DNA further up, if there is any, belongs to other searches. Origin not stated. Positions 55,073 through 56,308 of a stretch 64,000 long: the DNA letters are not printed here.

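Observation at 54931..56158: IS200-like tyrosine transposase (RAYT) with adjacent tandem REP-like repeats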

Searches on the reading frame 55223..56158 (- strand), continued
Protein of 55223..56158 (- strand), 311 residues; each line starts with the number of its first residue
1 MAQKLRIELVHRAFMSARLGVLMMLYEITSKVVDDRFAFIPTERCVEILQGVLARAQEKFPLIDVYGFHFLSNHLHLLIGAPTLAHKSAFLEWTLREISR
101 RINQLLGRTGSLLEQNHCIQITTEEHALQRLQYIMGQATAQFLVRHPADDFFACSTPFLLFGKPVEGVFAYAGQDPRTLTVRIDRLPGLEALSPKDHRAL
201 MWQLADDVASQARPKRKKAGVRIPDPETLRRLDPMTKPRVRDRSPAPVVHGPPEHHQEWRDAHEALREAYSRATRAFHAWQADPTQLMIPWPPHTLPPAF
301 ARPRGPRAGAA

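Call 54: list_cluster_members(proteins=[P0046, P0047, P0049, P0050, P0052, P0055, P0061, P0075, P0102, P0150])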
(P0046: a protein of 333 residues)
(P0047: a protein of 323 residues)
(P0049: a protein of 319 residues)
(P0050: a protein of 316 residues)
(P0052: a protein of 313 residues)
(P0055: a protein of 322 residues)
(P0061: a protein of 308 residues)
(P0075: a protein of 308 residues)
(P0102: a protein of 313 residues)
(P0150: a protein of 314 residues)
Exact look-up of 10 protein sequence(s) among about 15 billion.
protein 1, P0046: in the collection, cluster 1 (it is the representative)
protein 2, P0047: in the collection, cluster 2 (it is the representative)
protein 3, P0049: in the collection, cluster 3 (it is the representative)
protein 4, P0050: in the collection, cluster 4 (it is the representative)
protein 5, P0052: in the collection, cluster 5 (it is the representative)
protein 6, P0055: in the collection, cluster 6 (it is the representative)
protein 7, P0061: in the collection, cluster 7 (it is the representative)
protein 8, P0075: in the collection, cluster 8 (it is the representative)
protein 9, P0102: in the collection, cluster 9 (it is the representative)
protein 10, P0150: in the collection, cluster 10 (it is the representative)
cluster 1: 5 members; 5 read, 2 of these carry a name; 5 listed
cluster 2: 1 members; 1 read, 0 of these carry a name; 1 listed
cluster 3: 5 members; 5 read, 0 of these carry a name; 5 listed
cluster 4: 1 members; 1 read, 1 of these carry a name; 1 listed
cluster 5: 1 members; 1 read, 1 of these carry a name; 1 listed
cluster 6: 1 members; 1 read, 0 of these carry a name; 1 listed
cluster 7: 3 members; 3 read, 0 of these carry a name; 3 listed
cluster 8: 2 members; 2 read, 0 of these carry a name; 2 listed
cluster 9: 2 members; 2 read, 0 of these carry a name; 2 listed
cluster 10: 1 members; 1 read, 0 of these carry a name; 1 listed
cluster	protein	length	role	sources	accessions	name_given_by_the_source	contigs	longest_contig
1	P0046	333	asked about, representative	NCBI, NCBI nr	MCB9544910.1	MAG: hypothetical protein H6706_03360 [Myxococcales bacterium] | hypothetical protein [Myxococcales bacterium]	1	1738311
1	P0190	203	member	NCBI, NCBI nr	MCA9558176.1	MAG: hypothetical protein KC583_06355, partial [Myxococcales bacterium] | hypothetical protein [Myxococcales bacterium]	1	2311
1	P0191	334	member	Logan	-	-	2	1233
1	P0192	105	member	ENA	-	-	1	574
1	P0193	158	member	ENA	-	-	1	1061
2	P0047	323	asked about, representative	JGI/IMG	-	-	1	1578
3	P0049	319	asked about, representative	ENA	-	-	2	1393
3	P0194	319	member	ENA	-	-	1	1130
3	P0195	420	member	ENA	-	-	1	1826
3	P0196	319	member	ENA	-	-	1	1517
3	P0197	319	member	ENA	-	-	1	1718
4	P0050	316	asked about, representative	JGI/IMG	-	REP element-mobilizing transposase RayT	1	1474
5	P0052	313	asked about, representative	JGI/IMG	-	Transposase IS200 like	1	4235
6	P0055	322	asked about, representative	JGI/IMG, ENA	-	-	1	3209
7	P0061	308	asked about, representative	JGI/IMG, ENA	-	-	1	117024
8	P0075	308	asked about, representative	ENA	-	-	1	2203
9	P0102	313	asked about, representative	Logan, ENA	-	-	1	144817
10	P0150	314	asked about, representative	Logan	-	-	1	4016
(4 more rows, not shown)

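Call 67: find_encoding_contigs(protein=P0061, flank=3000, max_places=4)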
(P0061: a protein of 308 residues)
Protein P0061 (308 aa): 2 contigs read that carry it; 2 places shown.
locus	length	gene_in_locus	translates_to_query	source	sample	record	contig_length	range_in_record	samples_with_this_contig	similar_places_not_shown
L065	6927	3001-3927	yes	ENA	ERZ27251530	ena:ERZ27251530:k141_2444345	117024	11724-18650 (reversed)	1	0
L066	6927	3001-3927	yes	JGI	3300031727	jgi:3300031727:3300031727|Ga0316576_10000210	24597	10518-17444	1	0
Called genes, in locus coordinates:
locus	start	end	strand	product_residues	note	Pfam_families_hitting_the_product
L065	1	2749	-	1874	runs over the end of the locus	PF13205:Big_5 (faint), PF11974:bMG3, PF01835:MG2, PF17972:bMG5 (weak), PF07703:A2M_BRD, PF00207:A2M, PF07678:TED_complement, PF17973:bMG10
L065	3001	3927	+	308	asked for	PF01797:Y1_Tnp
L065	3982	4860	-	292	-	PF00246:Peptidase_M14, PF24827:AstE_AspA_cat (weak)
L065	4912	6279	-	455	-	PF00595:PDZ, PF13180:PDZ_2, PF17820:PDZ_6, PF02517:Rce1-like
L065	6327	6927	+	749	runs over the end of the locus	-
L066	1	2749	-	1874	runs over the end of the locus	PF13205:Big_5 (faint), PF11974:bMG3, PF01835:MG2, PF17972:bMG5 (weak), PF07703:A2M_BRD, PF00207:A2M, PF07678:TED_complement, PF17973:bMG10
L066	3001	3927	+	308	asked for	PF01797:Y1_Tnp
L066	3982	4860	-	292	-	PF00246:Peptidase_M14, PF24827:AstE_AspA_cat (weak)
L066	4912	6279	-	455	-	PF00595:PDZ, PF13180:PDZ_2, PF17820:PDZ_6, PF02517:Rce1-like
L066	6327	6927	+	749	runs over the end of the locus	-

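Call 68: find_encoding_contigs(protein=P0102, flank=3000, max_places=4)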
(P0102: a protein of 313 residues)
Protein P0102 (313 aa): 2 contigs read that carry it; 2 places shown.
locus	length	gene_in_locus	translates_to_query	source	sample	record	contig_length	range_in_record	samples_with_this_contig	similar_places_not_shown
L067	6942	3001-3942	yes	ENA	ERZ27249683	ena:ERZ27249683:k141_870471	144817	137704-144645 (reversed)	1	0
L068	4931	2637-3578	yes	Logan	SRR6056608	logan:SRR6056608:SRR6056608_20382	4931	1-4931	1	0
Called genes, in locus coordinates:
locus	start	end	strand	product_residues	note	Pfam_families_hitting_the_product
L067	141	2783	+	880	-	PF00069:Pkinase, PF07714:PK_Tyr_Ser-Thr, PF13424:TPR_12 (faint), PF03109:ABC1 (weak), PF00515:TPR_1 (faint), PF07719:TPR_2 (faint), PF13181:TPR_8 (faint)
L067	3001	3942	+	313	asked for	-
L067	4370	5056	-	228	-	-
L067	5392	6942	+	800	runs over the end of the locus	PF01636:APH, PF00202:Aminotran_3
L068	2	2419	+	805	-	?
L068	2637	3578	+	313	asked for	-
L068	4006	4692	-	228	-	-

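Call 79: search_dna_similar(query=window:55223-56158:-, collection=plasmids, mode=protein, max_evalue=0.001, max_rows=15)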
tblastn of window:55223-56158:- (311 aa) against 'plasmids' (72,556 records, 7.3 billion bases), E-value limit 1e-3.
No match.

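Call 80: list_cluster_members(proteins=[P0002, P0005, P0007, P0010, P0011, P0016, P0018, P0021, P0022, P0031])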
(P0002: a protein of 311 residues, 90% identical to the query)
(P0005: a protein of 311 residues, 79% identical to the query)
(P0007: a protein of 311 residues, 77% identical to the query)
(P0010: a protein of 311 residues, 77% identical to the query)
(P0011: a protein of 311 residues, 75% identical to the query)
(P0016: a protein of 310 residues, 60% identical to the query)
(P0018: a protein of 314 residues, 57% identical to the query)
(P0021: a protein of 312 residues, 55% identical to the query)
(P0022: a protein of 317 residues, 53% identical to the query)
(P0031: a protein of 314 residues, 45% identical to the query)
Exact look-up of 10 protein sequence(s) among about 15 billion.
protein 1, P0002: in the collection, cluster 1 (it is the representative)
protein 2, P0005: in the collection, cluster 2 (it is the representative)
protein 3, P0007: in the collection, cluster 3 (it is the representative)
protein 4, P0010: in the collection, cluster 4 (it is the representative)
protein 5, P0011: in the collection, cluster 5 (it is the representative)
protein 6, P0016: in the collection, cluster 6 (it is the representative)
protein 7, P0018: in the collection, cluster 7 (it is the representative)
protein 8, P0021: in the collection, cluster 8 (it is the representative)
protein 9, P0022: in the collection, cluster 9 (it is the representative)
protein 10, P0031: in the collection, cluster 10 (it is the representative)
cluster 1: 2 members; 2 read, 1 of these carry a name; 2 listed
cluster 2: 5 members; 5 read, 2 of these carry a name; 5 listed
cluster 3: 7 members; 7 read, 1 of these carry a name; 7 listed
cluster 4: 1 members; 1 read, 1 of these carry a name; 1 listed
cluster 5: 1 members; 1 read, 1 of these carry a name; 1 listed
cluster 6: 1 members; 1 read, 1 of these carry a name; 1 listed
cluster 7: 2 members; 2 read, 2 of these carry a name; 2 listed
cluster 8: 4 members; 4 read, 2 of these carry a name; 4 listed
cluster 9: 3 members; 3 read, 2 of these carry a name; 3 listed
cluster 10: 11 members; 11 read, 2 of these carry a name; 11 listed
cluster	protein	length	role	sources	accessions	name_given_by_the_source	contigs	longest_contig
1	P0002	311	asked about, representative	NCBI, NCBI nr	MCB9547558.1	MAG: hypothetical protein H6706_17160 [Myxococcales bacterium] | hypothetical protein [Myxococcales bacterium]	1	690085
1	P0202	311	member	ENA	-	-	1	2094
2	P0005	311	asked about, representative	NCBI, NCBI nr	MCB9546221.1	MAG: hypothetical protein H6706_10255 [Myxococcales bacterium] | hypothetical protein [Myxococcales bacterium]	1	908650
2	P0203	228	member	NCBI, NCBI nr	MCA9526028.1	MAG: hypothetical protein KC549_06985, partial [Myxococcales bacterium] | hypothetical protein [Myxococcales bacterium]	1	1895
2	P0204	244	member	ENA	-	-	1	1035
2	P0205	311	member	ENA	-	-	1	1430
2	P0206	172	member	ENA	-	-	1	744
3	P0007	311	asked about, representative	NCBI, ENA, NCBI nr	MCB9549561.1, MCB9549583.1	MAG: hypothetical protein H6706_27580 [Myxococcales bacterium] | hypothetical protein [Myxococcales bacterium]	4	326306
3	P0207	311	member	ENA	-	-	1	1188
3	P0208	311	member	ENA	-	-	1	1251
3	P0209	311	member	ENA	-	-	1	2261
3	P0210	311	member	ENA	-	-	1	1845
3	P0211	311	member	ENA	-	-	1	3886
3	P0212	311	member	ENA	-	-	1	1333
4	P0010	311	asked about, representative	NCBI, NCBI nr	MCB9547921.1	MAG: hypothetical protein H6706_19045 [Myxococcales bacterium] | hypothetical protein [Myxococcales bacterium]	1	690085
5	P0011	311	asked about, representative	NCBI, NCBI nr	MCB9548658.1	MAG: hypothetical protein H6706_22865 [Myxococcales bacterium] | hypothetical protein [Myxococcales bacterium]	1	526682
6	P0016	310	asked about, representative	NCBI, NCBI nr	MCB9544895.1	MAG: hypothetical protein H6706_03260 [Myxococcales bacterium] | hypothetical protein [Myxococcales bacterium]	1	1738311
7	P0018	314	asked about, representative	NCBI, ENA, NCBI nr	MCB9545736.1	MAG: transposase [Myxococcales bacterium] | transposase [Myxococcales bacterium]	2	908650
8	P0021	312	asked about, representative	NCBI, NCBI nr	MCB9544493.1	MAG: hypothetical protein H6706_01205 [Myxococcales bacterium] | hypothetical protein [Myxococcales bacterium]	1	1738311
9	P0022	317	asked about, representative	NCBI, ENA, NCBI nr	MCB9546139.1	MAG: hypothetical protein H6706_09840 [Myxococcales bacterium] | hypothetical protein [Myxococcales bacterium]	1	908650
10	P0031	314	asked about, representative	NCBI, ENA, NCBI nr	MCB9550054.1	MAG: hypothetical protein H6706_29955 [Myxococcales bacterium] | hypothetical protein [Myxococcales bacterium]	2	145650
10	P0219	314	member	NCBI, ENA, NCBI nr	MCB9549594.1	MAG: hypothetical protein H6706_27635 [Myxococcales bacterium] | hypothetical protein [Myxococcales bacterium]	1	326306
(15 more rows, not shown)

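Call 86: fold_search(model_id=the predicted structure, library=pdb)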
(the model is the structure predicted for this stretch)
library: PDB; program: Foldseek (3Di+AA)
matches with E <= 10: 1443; with E <= 0.001: 20
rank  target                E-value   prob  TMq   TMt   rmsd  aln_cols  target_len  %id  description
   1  4er8_A                1.6e-05  1.00  0.38  0.67  11.1       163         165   15  Structure of the REP associates tyrosine transposase bound to a REP hairpin (released 2012-08-15)
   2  2xm3_A                3.2e-04  1.00  0.30  0.69   5.7       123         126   17  Deinococcus radiodurans ISDra2 Transposase Left end DNA complex (released 2010-10-13)
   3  2xqc_D                3.2e-04  1.00  0.31  0.67   7.5       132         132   19  DEINOCOCCUS RADIODURANS ISDRA2 TRANSPOSASE COMPLEXED WITH LEFT END RECOGNITION AND CLEAVAGE SITE AND ZN (released 2010-10-13)
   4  2fyx_A                3.4e-04  1.00  0.29  0.63   5.3       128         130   17  Crystal structure of a putative transposase (dr_0177) from deinococcus radiodurans r1 at 1.90 A resolution (released 2006-02-21)
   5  2vjv_A                3.4e-04  1.00  0.28  0.62   5.0       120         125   12  Crystal structure of the IS608 transposase in complex with left end 26-mer DNA hairpin and a 6-mer DNA representing th (released 2008-02-19)
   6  2vhg_B                3.6e-04  1.00  0.29  0.67   8.7       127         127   16  Crystal Structure of the ISHp608 Transposase in Complex with Right End 31-mer DNA (released 2008-02-19)
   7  2xma_B                4.8e-04  1.00  0.30  0.64   6.0       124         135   16  DEINOCOCCUS RADIODURANS ISDRA2 TRANSPOSASE RIGHT END DNA COMPLEX (released 2010-10-13)
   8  2xo6_A                5.0e-04  1.00  0.30  0.65   6.0       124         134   15  DEINOCOCCUS RADIODURANS ISDRA2 TRANSPOSASE Y132F MUTANT COMPLEXED WITH LEFT END RECOGNITION AND CLEAVAGE SITE (released 2010-10-13)
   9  2a6o_A                5.0e-04  1.00  0.30  0.58   8.5       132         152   15  Crystal Structure of the ISHp608 Transposase in Complex with Stem-loop DNA (released 2005-10-25)
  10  2xma_E                5.7e-04  1.00  0.30  0.61   6.0       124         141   16  DEINOCOCCUS RADIODURANS ISDRA2 TRANSPOSASE RIGHT END DNA COMPLEX (released 2010-10-13)
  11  2vhg_A                5.7e-04  1.00  0.30  0.69   7.1       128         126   14  Crystal Structure of the ISHp608 Transposase in Complex with Right End 31-mer DNA (released 2008-02-19)
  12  2xo6_D                6.7e-04  1.00  0.30  0.67   5.4       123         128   16  DEINOCOCCUS RADIODURANS ISDRA2 TRANSPOSASE Y132F MUTANT COMPLEXED WITH LEFT END RECOGNITION AND CLEAVAGE SITE (released 2010-10-13)
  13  2vih_B                6.7e-04  1.00  0.29  0.62   8.0       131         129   14  CRYSTAL STRUCTURE OF THE IS608 TRANSPOSASE IN COMPLEX WITH Left END 26-MER DNA (released 2008-02-19)
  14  2xm3_C                7.1e-04  1.00  0.30  0.67   4.6       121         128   16  Deinococcus radiodurans ISDra2 Transposase Left end DNA complex (released 2010-10-13)
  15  2a6m_A                7.1e-04  1.00  0.30  0.67   8.8       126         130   16  Crystal Structure of the ISHp608 Transposase (released 2005-10-25)
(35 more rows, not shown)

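Call 87: search_protein_families(library=padloc, proteins=[window:55223-56158:-], max_evalue=0.1)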
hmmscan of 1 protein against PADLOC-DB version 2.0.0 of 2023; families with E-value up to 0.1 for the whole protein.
window:55223-56158:- (311 aa): 0 families
